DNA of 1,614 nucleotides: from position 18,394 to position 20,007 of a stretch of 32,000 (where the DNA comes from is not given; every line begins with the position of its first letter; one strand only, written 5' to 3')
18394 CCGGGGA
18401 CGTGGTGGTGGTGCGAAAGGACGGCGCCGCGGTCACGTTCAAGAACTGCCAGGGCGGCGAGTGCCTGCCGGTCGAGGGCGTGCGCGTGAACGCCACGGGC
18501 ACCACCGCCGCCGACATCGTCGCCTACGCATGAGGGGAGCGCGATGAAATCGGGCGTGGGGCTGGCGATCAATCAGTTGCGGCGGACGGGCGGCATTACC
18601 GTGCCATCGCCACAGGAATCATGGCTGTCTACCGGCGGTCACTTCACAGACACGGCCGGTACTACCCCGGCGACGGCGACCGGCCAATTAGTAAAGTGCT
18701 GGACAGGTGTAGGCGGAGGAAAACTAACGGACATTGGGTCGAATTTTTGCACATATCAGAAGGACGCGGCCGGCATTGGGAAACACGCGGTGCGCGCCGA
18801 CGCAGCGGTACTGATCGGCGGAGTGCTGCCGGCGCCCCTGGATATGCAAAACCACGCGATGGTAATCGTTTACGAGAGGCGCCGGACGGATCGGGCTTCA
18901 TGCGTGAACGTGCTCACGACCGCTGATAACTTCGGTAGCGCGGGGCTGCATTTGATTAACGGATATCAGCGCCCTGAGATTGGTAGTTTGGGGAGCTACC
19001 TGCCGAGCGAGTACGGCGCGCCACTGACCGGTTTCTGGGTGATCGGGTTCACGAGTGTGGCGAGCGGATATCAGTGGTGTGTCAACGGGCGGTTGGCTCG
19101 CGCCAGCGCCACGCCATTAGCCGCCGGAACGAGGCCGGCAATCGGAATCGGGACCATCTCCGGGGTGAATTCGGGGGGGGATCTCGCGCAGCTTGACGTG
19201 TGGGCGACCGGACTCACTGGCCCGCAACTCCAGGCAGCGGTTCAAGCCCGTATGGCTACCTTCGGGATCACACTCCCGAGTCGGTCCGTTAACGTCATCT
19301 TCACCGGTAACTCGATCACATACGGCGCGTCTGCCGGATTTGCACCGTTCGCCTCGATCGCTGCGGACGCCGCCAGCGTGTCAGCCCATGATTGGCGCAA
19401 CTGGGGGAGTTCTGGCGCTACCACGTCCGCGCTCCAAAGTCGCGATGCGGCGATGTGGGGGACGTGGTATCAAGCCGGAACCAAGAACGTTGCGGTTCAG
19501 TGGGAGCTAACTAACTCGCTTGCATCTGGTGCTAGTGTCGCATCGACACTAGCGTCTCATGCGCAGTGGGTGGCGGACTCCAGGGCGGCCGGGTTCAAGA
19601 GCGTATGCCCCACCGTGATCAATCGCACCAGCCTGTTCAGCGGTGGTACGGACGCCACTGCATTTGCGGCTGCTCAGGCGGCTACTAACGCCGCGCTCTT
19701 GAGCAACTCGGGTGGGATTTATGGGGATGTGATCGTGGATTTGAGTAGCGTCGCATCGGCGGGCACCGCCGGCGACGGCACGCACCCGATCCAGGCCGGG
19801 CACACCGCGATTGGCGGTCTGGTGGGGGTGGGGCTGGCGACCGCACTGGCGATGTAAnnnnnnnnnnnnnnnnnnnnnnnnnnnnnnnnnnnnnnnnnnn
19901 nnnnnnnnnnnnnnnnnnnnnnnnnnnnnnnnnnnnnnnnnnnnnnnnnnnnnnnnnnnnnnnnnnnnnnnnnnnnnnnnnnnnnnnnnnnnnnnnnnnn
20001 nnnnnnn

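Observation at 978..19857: Phage structural cluster without packaging, integration or lysis genes, plus a GTA-type spike-base gene: a domesticated or GTA-like element?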

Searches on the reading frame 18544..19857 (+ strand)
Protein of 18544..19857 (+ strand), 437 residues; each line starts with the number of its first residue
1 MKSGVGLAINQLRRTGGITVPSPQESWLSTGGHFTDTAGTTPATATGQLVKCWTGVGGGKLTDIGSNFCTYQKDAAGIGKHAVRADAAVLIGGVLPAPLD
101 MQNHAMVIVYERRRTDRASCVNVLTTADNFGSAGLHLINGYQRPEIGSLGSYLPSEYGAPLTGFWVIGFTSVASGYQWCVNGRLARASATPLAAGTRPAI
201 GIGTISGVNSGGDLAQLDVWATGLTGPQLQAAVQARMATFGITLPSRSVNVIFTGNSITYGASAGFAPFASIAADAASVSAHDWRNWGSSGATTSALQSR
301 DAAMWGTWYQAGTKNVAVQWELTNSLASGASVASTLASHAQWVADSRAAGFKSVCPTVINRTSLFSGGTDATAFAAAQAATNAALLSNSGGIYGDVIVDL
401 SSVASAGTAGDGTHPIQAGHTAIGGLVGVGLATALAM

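Call 11: search_protein_families(library=pfam, proteins=[window:18544-19857:+], max_evalue=0.01)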
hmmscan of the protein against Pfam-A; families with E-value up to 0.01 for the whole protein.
window:18544-19857:+ (437 aa): 0 families

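Call 12: search_protein_families(library=phrogs, proteins=[window:18544-19857:+], max_evalue=0.01)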
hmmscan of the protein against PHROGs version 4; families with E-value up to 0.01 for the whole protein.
window:18544-19857:+ (437 aa): 0 families

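Call 13: search_protein_families(library=ncbifam, proteins=[window:18544-19857:+], max_evalue=0.01)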
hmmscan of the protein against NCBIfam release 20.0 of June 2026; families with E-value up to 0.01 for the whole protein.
window:18544-19857:+ (437 aa): 0 families

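Call 93: search_solved_structures(query=window:18544-19857:+, max_evalue=1)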
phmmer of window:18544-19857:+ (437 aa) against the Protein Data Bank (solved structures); distinct sequences matched with E-value up to 1: 0.
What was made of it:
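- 18544..19857 (+): g20: spike fibre with a conserved N-terminal anchor peptide (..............) and an SGNH-esterase-like C-terminal half. No direct Pfam or PDB hit (calls 11, 93).
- Tried and rejected: g20 gave no Pfam or PDB hit of its own (calls 11, 93).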
